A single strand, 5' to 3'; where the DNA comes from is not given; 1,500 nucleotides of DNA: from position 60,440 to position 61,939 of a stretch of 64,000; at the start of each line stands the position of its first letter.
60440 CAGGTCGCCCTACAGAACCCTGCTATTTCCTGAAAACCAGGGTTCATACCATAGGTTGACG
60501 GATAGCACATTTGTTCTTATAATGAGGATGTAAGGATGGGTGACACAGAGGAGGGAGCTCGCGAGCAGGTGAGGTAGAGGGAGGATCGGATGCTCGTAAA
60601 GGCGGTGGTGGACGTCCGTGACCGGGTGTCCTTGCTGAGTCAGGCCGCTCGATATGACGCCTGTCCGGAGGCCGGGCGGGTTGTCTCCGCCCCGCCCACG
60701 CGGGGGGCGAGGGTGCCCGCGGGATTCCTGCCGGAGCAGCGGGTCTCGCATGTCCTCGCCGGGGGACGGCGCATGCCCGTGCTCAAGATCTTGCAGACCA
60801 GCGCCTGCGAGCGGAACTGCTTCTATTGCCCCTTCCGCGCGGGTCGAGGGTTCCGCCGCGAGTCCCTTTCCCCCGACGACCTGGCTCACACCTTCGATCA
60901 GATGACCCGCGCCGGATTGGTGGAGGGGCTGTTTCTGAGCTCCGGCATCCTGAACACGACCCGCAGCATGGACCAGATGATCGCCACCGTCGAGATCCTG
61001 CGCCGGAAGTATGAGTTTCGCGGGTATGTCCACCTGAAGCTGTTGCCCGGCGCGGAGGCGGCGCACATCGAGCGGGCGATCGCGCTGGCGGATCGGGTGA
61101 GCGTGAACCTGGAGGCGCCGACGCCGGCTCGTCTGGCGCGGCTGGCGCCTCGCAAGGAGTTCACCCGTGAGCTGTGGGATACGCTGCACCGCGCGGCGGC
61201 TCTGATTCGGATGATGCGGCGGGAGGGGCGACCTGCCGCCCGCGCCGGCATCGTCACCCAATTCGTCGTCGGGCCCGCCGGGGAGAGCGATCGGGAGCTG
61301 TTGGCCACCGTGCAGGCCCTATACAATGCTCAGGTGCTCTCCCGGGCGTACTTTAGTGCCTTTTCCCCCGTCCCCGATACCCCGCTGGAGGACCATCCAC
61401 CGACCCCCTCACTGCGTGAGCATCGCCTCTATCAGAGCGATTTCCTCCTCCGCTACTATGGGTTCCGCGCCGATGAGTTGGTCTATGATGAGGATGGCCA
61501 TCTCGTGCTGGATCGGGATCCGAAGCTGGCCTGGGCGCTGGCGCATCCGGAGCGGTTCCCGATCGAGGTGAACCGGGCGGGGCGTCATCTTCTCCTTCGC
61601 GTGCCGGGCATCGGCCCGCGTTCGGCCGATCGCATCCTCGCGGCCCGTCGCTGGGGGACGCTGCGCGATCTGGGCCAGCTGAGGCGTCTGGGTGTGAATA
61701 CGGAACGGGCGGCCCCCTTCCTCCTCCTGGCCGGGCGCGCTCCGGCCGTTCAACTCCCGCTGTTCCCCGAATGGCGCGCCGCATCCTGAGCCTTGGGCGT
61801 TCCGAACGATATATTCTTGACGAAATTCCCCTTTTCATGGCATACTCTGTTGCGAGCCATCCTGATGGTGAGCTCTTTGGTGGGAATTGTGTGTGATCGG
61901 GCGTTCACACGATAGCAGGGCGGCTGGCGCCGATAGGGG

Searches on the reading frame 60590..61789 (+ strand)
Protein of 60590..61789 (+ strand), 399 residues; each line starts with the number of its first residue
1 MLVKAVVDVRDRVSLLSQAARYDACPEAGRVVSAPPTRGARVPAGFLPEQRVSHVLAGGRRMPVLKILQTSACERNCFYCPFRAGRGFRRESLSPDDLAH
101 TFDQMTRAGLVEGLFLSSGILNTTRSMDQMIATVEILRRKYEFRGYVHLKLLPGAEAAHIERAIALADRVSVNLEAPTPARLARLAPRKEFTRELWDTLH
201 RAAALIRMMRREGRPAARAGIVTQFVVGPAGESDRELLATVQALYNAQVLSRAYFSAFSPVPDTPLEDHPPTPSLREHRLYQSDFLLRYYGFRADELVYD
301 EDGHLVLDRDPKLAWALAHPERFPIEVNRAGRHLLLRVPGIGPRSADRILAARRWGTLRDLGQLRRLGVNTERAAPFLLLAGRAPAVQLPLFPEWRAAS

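Call 16: search_protein_families(library=pfam, proteins=[window:60590-61789:+])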
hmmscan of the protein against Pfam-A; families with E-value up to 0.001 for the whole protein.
window:60590-61789:+ (399 aa): 2 families
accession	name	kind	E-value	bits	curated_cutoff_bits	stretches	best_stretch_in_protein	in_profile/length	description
PF04055.27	Radical_SAM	-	1.7e-11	45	29.5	1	70-242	4-164/166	Radical SAM superfamily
PF12836.13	HHH_3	-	6.1e-06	26.7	27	1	325-377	6-63/65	Helix-hairpin-helix motif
